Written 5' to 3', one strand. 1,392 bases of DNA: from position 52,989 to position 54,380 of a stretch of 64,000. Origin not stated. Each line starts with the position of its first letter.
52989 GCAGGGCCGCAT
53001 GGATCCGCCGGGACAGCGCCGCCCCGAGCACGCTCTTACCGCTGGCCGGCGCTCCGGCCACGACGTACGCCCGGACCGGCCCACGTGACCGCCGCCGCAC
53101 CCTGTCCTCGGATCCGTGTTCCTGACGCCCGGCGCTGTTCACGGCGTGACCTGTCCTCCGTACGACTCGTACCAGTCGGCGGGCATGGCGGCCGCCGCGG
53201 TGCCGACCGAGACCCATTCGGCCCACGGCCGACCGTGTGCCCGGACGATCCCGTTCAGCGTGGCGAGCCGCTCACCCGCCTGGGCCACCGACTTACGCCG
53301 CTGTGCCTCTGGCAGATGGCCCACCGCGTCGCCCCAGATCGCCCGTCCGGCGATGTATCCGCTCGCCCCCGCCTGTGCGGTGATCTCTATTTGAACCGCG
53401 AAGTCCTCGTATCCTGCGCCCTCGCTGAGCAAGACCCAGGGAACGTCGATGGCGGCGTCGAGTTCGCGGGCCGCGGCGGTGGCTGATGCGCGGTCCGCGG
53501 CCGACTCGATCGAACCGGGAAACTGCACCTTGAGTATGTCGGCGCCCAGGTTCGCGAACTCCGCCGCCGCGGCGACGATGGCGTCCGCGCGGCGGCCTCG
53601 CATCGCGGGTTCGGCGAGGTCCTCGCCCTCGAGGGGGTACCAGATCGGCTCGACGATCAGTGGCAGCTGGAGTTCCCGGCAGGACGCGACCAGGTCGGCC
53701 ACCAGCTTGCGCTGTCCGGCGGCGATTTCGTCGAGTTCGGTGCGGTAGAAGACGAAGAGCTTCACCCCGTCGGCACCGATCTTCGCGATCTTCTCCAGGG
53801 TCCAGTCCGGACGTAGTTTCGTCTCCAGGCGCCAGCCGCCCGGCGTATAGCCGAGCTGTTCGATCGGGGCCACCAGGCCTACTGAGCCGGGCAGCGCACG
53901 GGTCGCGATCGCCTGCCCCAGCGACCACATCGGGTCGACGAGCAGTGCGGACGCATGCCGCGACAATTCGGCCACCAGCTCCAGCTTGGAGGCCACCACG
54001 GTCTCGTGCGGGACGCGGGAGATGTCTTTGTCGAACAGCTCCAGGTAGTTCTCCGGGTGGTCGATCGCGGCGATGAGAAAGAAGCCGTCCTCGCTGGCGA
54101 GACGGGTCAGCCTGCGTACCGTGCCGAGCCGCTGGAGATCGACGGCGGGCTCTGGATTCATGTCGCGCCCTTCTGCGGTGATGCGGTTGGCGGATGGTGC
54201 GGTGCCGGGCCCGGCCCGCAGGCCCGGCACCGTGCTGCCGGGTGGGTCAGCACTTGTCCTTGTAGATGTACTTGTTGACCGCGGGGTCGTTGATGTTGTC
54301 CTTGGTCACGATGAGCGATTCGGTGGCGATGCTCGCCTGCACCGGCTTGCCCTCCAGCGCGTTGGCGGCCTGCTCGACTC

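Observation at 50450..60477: Ten-gene coupled sugar operon with two LacD/YihT-family aldolases, three kinase folds and a cupin isomerase that fits no pathway I know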

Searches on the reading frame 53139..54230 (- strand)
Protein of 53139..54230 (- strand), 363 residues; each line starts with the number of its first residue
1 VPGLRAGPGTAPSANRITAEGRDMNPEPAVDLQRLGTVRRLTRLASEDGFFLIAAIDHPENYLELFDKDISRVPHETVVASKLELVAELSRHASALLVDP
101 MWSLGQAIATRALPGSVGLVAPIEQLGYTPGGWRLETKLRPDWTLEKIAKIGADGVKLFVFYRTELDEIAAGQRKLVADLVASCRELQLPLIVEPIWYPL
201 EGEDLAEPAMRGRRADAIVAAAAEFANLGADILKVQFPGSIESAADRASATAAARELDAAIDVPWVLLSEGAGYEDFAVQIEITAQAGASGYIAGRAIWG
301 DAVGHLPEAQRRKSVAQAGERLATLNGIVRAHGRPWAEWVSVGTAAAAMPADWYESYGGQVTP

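Call 4: search_protein_families(library=pfam, proteins=[window:53139-54230:-], max_evalue=0.01)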
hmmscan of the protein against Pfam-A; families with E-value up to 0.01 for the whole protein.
window:53139-54230:- (363 aa): 1 family
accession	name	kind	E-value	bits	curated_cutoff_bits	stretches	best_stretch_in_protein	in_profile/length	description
PF01791.15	DeoC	-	1.6e-23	84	23.8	1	89-299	31-227/229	DeoC/LacD family aldolase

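Call 5: search_protein_families(library=ncbifam, proteins=[window:53139-54230:-], max_evalue=0.01)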
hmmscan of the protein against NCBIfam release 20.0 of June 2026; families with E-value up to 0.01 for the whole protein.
window:53139-54230:- (363 aa): 7 families
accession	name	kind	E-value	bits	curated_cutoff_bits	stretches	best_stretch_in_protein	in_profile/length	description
NF009498.0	PRK12858.1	subfamily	5.5e-60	203.1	184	1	36-346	7-333/342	tagatose 1,6-diphosphate aldolase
NF003180.0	PRK04161.1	subfamily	5.2e-21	75.1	519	1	39-342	10-329/330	tagatose 1,6-diphosphate aldolase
NF009065.0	PRK12399.1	subfamily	3.4e-20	72.3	458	1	38-337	8-323/326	tagatose 1,6-diphosphate aldolase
TIGR01232.1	lacD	equivalog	2.5e-13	49.9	432.2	1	40-305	9-286/325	tagatose-bisphosphate aldolase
NF005556.0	PRK07226.1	subfamily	1.5e-08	34.3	241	1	144-299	98-235/267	2-amino-3,7-dideoxy-D-threo-hept-6-ulosonate synthase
TIGR01949.1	ADH_synth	equivalog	7.5e-07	29.1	299.45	1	144-301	93-230/255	2-amino-3,7-dideoxy-D-threo-hept-6-ulosonate synthase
NF040816.1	Fbpase1_Arch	equivalog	0.00012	21.6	430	1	146-299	105-241/271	class I fructose-bisphosphate aldolase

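Call 6: search_solved_structures(query=window:53139-54164:-, max_evalue=0.001, show_alignments=2)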
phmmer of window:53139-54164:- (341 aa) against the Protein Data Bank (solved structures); distinct sequences matched with E-value up to 0.001: 13.
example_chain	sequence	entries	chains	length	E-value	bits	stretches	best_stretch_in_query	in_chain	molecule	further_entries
8tnf_A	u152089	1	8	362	2.1e-38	135.5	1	12-315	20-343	DUF2090 domain-containing protein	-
1to3_A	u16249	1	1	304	6.2e-24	87.9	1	15-289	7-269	Putative aldolase yihT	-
7ag7_A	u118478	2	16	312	6.5e-24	87.9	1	15-289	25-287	Sulfofructosephosphate aldolase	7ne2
7ag1_Z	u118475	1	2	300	1.1e-21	80.5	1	19-287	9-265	Sulfofructosephosphate aldolase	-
5hjl_A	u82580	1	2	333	1.6e-20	76.7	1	24-316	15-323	Tagatose 1,6-diphosphate aldolase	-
3iv3_A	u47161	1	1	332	6.5e-20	74.7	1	61-321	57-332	Tagatose 1,6-diphosphate aldolase 2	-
5f2l_A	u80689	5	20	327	5.3e-19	71.7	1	26-316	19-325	Tagatose 1,6-diphosphate aldolase 2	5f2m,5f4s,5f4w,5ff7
3mhf_A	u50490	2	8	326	5.3e-19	71.7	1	26-316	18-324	Tagatose 1,6-diphosphate aldolase 2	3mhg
3jrk_A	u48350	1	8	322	5.4e-19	71.7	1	26-316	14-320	Tagatose 1,6-diphosphate aldolase 2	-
5f2g_A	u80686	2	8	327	1.4e-18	70.4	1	26-316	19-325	Tagatose 1,6-diphosphate aldolase 2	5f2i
3myo_A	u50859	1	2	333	1.8e-17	66.7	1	60-317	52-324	Tagatose 1,6-diphosphate aldolase 1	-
3kao_A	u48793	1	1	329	2e-14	56.7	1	19-283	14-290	Tagatose 1,6-diphosphate aldolase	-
3myp_A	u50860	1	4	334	2.1e-14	56.6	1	19-283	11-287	Tagatose 1,6-diphosphate aldolase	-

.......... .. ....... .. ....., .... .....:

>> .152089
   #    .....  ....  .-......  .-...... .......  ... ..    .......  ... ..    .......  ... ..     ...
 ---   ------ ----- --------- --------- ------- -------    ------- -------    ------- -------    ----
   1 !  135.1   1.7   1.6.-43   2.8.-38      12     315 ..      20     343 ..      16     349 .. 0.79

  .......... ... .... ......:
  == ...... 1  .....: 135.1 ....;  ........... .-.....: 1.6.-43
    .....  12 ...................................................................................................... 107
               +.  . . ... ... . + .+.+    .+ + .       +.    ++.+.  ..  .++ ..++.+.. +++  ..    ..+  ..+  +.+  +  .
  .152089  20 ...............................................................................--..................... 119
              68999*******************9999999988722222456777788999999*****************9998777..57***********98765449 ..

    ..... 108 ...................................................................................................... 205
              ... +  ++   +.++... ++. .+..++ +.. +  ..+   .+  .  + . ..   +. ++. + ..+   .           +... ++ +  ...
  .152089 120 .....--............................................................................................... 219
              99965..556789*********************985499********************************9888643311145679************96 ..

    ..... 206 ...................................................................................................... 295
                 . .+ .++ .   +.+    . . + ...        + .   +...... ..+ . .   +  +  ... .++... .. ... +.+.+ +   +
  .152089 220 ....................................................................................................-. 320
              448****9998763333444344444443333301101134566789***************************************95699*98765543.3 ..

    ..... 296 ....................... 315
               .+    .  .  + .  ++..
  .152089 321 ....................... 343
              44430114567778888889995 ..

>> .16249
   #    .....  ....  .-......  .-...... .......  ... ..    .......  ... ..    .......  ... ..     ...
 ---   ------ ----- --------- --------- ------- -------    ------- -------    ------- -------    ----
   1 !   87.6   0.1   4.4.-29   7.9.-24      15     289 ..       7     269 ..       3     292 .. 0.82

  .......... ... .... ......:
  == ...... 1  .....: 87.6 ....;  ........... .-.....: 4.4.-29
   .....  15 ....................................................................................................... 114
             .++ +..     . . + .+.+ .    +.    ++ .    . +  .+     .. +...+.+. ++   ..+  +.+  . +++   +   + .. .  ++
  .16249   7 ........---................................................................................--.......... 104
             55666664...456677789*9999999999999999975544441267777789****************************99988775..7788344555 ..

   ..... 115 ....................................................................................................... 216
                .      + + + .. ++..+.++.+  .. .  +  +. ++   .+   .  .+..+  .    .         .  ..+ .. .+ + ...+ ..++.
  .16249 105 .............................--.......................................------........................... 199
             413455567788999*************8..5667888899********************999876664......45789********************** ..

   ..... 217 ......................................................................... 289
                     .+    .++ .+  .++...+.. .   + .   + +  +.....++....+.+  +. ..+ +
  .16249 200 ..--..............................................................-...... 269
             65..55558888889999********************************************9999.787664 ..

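Call 14: find_homologous_proteins(query=window:53139-54164:-, max_evalue=1e-10)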
Query window:53139-54164:- (341 aa): 287 proteins with E <= 1e-10 among 8000 candidates; the best 120 are listed.
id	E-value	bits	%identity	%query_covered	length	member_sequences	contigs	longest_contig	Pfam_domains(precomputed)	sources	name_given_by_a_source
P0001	2.7e-218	742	99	100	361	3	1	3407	PF01791.16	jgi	jgi:tagatose-1,6-bisphosphate aldolase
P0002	2.7e-173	594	82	96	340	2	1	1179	PF01791.16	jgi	jgi:tagatose 1,6-diphosphate aldolase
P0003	3.0e-172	590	80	98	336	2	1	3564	PF01791.16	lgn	-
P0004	1.9e-168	578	78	99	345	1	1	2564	PF01791.16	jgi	jgi:tagatose-1,6-bisphosphate aldolase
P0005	3.4e-163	561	77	98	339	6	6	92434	PF01791.16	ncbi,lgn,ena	-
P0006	3.3e-152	525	73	96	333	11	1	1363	PF01791.16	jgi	jgi:tagatose-1,6-bisphosphate aldolase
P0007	2.2e-151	522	72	96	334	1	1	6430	PF01791.16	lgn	-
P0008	1.7e-150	519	73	96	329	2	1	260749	PF01791.16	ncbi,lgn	-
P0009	7.4e-150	517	71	97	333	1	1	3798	PF01791.16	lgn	-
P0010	1.7e-149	516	74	95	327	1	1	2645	PF01791.16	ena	-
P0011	2.4e-149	515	72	96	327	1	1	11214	PF01791.16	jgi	jgi:tagatose 1,6-diphosphate aldolase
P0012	2.8e-149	515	71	96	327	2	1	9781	PF01791.16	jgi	jgi:tagatose 1,6-diphosphate aldolase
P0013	2.9e-149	515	70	96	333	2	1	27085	PF01791.16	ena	-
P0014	3.2e-149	515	72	95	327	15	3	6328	PF01791.16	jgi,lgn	jgi:tagatose-1,6-bisphosphate aldolase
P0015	4.2e-149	514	71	96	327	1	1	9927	PF01791.16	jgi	jgi:tagatose 1,6-diphosphate aldolase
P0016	5.9e-149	514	72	97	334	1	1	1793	PF01791.16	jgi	-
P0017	7.6e-149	513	71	95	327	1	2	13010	PF01791.16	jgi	jgi:tagatose-1,6-bisphosphate aldolase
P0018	1.2e-148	513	73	96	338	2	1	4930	PF01791.16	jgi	-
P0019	1.8e-148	512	72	95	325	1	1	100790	PF01791.16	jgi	jgi:tagatose-1,6-bisphosphate aldolase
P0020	6.9e-148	510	70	99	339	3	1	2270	PF01791.16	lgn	-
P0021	2.4e-147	509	71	99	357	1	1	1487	PF01791.16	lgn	-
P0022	2.5e-147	508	71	97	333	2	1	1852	PF01791.16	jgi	jgi:tagatose-1,6-bisphosphate aldolase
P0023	3.1e-147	508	71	99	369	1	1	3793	PF01791.16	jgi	jgi:tagatose-1,6-bisphosphate aldolase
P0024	3.5e-147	508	70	96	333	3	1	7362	PF01791.16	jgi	jgi:tagatose-1,6-bisphosphate aldolase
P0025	7.0e-146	504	71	96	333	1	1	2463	PF01791.16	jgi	jgi:tagatose-1,6-bisphosphate aldolase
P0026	7.8e-146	504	70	96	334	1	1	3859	PF01791.16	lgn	-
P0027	2.0e-145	502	70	96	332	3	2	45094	PF01791.16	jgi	-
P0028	2.3e-145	502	69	99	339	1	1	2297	PF01791.16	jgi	jgi:tagatose-1,6-bisphosphate aldolase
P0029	5.6e-145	501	70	96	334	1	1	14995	PF01791.16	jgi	jgi:tagatose-1,6-bisphosphate aldolase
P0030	2.3e-143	495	69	96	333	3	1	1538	PF01791.16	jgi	jgi:tagatose-1,6-bisphosphate aldolase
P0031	7.2e-143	494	70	96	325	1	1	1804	PF01791.16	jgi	jgi:tagatose-1,6-bisphosphate aldolase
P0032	2.1e-142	492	69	97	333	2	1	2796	PF01791.16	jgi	jgi:tagatose-1,6-bisphosphate aldolase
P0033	2.8e-142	492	68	96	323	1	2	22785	PF01791.16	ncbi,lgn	-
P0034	1.7e-141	489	69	96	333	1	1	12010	PF01791.16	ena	-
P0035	3.2e-141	488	69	97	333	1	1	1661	PF01791.16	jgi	jgi:tagatose-1,6-bisphosphate aldolase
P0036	8.0e-141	487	68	95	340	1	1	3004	PF01791.16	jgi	jgi:tagatose 1,6-diphosphate aldolase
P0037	1.1e-140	487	71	96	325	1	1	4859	PF01791.16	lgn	-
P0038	2.8e-140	485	68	97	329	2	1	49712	PF01791.16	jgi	jgi:tagatose-1,6-bisphosphate aldolase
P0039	1.2e-139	483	69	96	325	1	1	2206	PF01791.16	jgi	jgi:tagatose-1,6-bisphosphate aldolase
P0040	2.4e-138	479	70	96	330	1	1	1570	PF01791.16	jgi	-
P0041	3.0e-137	475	68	96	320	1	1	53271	PF01791.16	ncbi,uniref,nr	ncbi:hypothetical protein [Allorhizocola rhizosphaerae]|uniref:hypothetical protein n=1 Tax=Allorhiz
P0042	2.8e-135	469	66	96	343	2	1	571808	PF01791.16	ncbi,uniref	ncbi:hypothetical protein AB0K60_11070 [Thermopolyspora sp. NPDC052614]|uniref:hypothetical protein 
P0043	1.6e-134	466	68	97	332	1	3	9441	PF01791.16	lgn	-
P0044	4.0e-134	465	65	98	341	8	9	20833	PF01791.16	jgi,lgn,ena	jgi:tagatose-1,6-bisphosphate aldolase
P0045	5.9e-134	464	66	97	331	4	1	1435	PF01791.16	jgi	-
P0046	8.7e-134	464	68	96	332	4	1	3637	PF01791.16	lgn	-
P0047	7.5e-132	458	64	98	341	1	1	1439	PF01791.16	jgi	jgi:tagatose-1,6-bisphosphate aldolase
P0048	5.7e-131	455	75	82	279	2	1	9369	PF01791.16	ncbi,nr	ncbi:MAG: hypothetical protein IRZ05_09875, partial [Micromonosporaceae bacterium]|nr:hypothetical p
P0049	4.8e-130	452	63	99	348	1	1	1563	PF01791.16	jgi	jgi:tagatose-1,6-bisphosphate aldolase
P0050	5.1e-130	452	64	96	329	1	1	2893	PF01791.16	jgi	jgi:tagatose-1,6-bisphosphate aldolase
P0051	5.6e-130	451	64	96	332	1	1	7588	PF01791.16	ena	-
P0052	6.1e-130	451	64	92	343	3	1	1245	PF01791.16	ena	-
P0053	1.3e-129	450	64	96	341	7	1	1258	PF01791.16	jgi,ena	-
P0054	1.6e-129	450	65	96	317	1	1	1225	PF01791.16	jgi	jgi:tagatose-1,6-bisphosphate aldolase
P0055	2.1e-129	450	64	98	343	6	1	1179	PF01791.16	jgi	jgi:tagatose-1,6-bisphosphate aldolase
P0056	9.3e-128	444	63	96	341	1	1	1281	PF01791.16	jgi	jgi:tagatose-1,6-bisphosphate aldolase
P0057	4.5e-127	442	63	96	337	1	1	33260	PF01791.16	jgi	jgi:tagatose-1,6-bisphosphate aldolase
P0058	2.6e-125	436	65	96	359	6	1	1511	PF01791.16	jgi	jgi:tagatose-1,6-bisphosphate aldolase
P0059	2.7e-124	433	64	96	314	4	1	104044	PF01791.16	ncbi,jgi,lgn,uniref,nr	ncbi:beta/alpha barrel domain-containing protein [Phytohabitans aurantiacus]|jgi:tagatose-1,6-bispho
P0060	1.9e-123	430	64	96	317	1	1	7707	PF01791.16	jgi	jgi:tagatose-1,6-bisphosphate aldolase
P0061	2.9e-122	426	64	96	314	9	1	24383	PF01791.16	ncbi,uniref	ncbi:hypothetical protein [Micromonospora sp. CPCC 206061]|uniref:hypothetical protein n=1 Tax=Micro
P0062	4.9e-120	419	59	96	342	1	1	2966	PF01791.16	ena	-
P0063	7.7e-118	412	59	96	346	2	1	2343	PF01791.16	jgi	jgi:tagatose-1,6-bisphosphate aldolase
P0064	2.0e-117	410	58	96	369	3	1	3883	PF01791.16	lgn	-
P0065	3.0e-116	406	65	95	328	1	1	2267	PF01791.16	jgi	jgi:tagatose-1,6-bisphosphate aldolase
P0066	1.3e-113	398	59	95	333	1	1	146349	PF01791.16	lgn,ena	-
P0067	5.2e-112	392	56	98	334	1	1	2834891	PF01791.16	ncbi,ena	-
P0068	1.2e-109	385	56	95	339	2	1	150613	PF01791.16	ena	-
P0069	2.1e-109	384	54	95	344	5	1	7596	PF01791.16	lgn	-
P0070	2.2e-108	380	53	94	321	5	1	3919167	PF01261.31,PF01791.16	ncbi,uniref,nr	ncbi:tagatose 1,6-diphosphate aldolase [Aeromicrobium sp. Root236]|uniref:tagatose 1,6-diphosphate a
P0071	5.9e-107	376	51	98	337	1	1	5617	PF01791.16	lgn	-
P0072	8.7e-107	375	53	95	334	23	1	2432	PF01791.16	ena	-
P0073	1.1e-106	375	56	97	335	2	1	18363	PF01791.16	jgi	jgi:tagatose-1,6-bisphosphate aldolase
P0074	1.4e-106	375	53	94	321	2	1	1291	PF01261.31,PF01791.16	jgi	jgi:tagatose-1,6-bisphosphate aldolase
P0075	4.1e-106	373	53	94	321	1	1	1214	PF01261.31,PF01791.16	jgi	-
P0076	6.8e-106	372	53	98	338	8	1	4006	PF01791.16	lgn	-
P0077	1.5e-105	371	52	96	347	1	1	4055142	PF01791.16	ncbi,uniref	ncbi:tagatose 1,6-diphosphate aldolase [Aeromicrobium sp. CTD01-1L150]|uniref:tagatose 1,6-diphospha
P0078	2.3e-105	370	53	94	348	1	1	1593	PF01261.31,PF01791.16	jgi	jgi:sulfofructosephosphate aldolase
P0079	2.6e-105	370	52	95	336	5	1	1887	PF01791.16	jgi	jgi:tagatose-1,6-bisphosphate aldolase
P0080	1.5e-104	368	53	94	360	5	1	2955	PF01791.16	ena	-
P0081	2.9e-104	367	54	92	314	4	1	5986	PF01261.31,PF01791.16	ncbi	-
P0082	3.0e-104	367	54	92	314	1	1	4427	PF01261.31,PF01791.16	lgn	-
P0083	3.9e-104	366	60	95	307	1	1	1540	PF01791.16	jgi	-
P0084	4.2e-104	366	53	95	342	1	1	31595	PF01791.16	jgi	jgi:tagatose-1,6-bisphosphate aldolase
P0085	6.8e-104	366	51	95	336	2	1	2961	PF01791.16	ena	-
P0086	9.7e-104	365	52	95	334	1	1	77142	PF01791.16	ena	-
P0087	6.0e-103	363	50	95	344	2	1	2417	PF01791.16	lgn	-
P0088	6.7e-103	362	52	96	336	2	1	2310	PF01791.16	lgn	-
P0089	7.1e-103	362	51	95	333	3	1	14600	PF01791.16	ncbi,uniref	ncbi:tagatose 1,6-diphosphate aldolase [Solicola sp. PLA-1-18]|uniref:tagatose 1,6-diphosphate aldol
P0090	1.1e-102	362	55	95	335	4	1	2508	PF01791.16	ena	-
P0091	1.4e-102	361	54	95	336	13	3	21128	PF01791.16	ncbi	-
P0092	2.6e-102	360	51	95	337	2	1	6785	PF01791.16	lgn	-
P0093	3.1e-102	360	52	95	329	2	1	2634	PF01791.16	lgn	-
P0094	4.1e-102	360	52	95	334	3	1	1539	PF01791.16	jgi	jgi:tagatose-1,6-bisphosphate aldolase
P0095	7.1e-102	359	50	98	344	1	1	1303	PF01791.16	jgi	jgi:tagatose-1,6-bisphosphate aldolase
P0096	7.1e-102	359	52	95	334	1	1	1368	PF01791.16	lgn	-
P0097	2.2e-101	357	52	95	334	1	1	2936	PF01791.16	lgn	-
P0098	3.6e-101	357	55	95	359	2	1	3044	PF01791.16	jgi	jgi:tagatose-1,6-bisphosphate aldolase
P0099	3.7e-101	357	51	97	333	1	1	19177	PF01791.16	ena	-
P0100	5.2e-101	356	51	95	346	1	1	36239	PF01791.16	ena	-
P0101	9.6e-101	355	52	95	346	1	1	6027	PF01791.16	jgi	jgi:tagatose-1,6-bisphosphate aldolase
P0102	4.5e-100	353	51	97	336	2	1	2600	PF01791.16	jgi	jgi:tagatose-1,6-bisphosphate aldolase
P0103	6.9e-100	353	51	92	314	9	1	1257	PF01261.31,PF01791.16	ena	-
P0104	1.7e-99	351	50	96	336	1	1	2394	PF01791.16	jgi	-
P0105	3.5e-99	350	49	98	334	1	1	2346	PF01791.16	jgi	jgi:tagatose-1,6-bisphosphate aldolase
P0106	2.1e-98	348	50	95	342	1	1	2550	PF01261.31,PF01791.16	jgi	jgi:tagatose-1,6-bisphosphate aldolase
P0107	2.4e-98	347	51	96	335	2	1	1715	PF01791.16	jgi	jgi:tagatose-1,6-bisphosphate aldolase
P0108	3.6e-98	347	51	94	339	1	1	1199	PF01791.16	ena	-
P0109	4.3e-98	347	49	94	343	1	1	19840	PF01791.16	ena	-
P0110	9.2e-98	346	49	94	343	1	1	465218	PF01261.31,PF01791.16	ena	-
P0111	1.8e-97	345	48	98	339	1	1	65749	PF01261.31,PF01791.16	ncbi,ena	-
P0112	2.5e-97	344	50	96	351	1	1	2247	PF01261.31,PF01791.16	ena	-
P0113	4.5e-97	343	51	97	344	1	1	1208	PF01791.16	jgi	jgi:tagatose-1,6-bisphosphate aldolase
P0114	5.0e-97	343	49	96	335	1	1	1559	PF01791.16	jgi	jgi:tagatose-1,6-bisphosphate aldolase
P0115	7.4e-97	343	49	94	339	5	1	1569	PF01791.16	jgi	jgi:tagatose-1,6-bisphosphate aldolase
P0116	7.7e-97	342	50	98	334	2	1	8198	PF01791.16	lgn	-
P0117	1.0e-96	342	49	94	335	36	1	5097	PF01791.16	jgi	-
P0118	1.6e-96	341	49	94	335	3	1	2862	PF01791.16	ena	-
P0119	2.3e-96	341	52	95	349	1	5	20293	PF01791.16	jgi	jgi:tagatose-1,6-bisphosphate aldolase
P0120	3.0e-96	341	49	94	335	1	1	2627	PF01791.16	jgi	jgi:tagatose-1,6-bisphosphate aldolase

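Call 16: find_related_loci(query=A1, collection=genome_contigs, flank=10000)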
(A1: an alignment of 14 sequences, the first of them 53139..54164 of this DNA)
Query A1 (341 aa) in genome_contigs; peptide patterns used: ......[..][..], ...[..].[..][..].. (x = any residue, [..] = any of these).
277 stretches matched a pattern; 154 encode a relative of the query (tblastn E <= 1e-3); the best 80 are kept; 80 distinct loci.
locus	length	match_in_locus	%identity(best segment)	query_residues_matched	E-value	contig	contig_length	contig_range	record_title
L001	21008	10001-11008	80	1-336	5e-161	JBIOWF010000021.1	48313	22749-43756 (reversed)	MAG: Microtetraspora sp. isolate MAG089 k127_1264869, whole genome shotgun sequence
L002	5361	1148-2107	68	7-335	2e-140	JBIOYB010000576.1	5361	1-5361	MAG: Allorhizocola sp. isolate MAG041 k127_5580287, whole genome shotgun sequence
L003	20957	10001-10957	68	1-335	8e-136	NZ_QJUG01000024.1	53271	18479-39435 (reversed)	Allorhizocola rhizosphaerae strain CPCC 204380 contig24, whole genome shotgun sequence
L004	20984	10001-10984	73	8-335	1e-130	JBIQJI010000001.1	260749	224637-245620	MAG: Actinomycetales bacterium isolate mag.104f NODE_34_length_260749, whole genome shotgun sequence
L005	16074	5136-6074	64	8-336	4e-130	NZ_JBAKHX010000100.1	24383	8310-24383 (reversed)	Micromonospora sp. CPCC 206061 Scaffold99_1, whole genome shotgun sequence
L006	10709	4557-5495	66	8-336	2e-128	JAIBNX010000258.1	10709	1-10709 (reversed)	Micromonospora sp. CPCC 205371 Scaffold258, whole genome shotgun sequence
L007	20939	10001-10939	64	8-336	6e-128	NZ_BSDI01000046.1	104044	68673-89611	Phytohabitans aurantiacus strain RD004123 sequence046, whole genome shotgun sequence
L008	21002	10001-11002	66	8-336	6e-127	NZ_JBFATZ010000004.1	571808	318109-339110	Thermopolyspora sp. NPDC052614 NPDC052614_79_F5.ctg-0004, whole genome shotgun sequence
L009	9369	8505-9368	73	6-289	1e-122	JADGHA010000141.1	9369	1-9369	MAG: Micromonosporaceae bacterium isolate HOG30 NODE_5079_length_9369_cov_15.962028, whole genome shotgun sequence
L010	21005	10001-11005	67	8-336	4e-121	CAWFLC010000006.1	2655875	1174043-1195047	MAG: uncultured Actinomycetota bacterium isolate MFD06298.bin.2.185 genome assembly, contig: contig_2752, whole genome s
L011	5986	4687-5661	54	11-335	1e-112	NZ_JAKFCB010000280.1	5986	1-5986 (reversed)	MAG: Aeromicrobium sp. isolate LC010 contig-124_19649, whole genome shotgun sequence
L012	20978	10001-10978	52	11-336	1e-110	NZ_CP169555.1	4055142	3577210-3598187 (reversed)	Aeromicrobium sp. CTD01-1L150 chromosome, complete genome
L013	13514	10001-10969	54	13-335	5e-108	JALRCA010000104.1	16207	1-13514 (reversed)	MAG: Aeromicrobium sp. isolate HQM.2 HQM_1749527, whole genome shotgun sequence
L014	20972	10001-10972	53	12-335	2e-107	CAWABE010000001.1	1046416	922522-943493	MAG: uncultured Actinomycetota bacterium isolate MFD01275.bin.1.162 genome assembly, contig: contig_13513, whole genome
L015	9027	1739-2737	51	3-335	6e-107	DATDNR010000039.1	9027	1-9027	MAG TPA_asm: Marmoricola sp. isolate SMAG_U442 k141_977514, whole genome shotgun sequence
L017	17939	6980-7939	52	13-332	2e-105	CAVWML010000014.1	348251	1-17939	MAG: uncultured Actinomycetota bacterium isolate MFD09368.bin.2.178 genome assembly, contig: contig_2802, whole genome s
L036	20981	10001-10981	47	13-335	3e-85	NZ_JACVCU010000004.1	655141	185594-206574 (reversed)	Terrabacter sp. MAHUQ-38 spades_K_17_127_4, whole genome shotgun sequence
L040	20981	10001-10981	47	13-335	1e-83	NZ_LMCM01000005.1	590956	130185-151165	Phycicoccus sp. Root101 contig_2, whole genome shotgun sequence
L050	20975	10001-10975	43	14-339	6e-78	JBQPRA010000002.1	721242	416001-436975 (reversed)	Microbacterium sp. A204 Scaffold2, whole genome shotgun sequence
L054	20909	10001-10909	45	10-313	2e-72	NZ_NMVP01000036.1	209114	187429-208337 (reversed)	Enemella evansiae strain NML 020265 NML020265_7, whole genome shotgun sequence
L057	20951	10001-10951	40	14-333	6e-70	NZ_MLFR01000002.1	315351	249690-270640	Pantoea rwandensis strain LMG 26275 Contig0002_, whole genome shotgun sequence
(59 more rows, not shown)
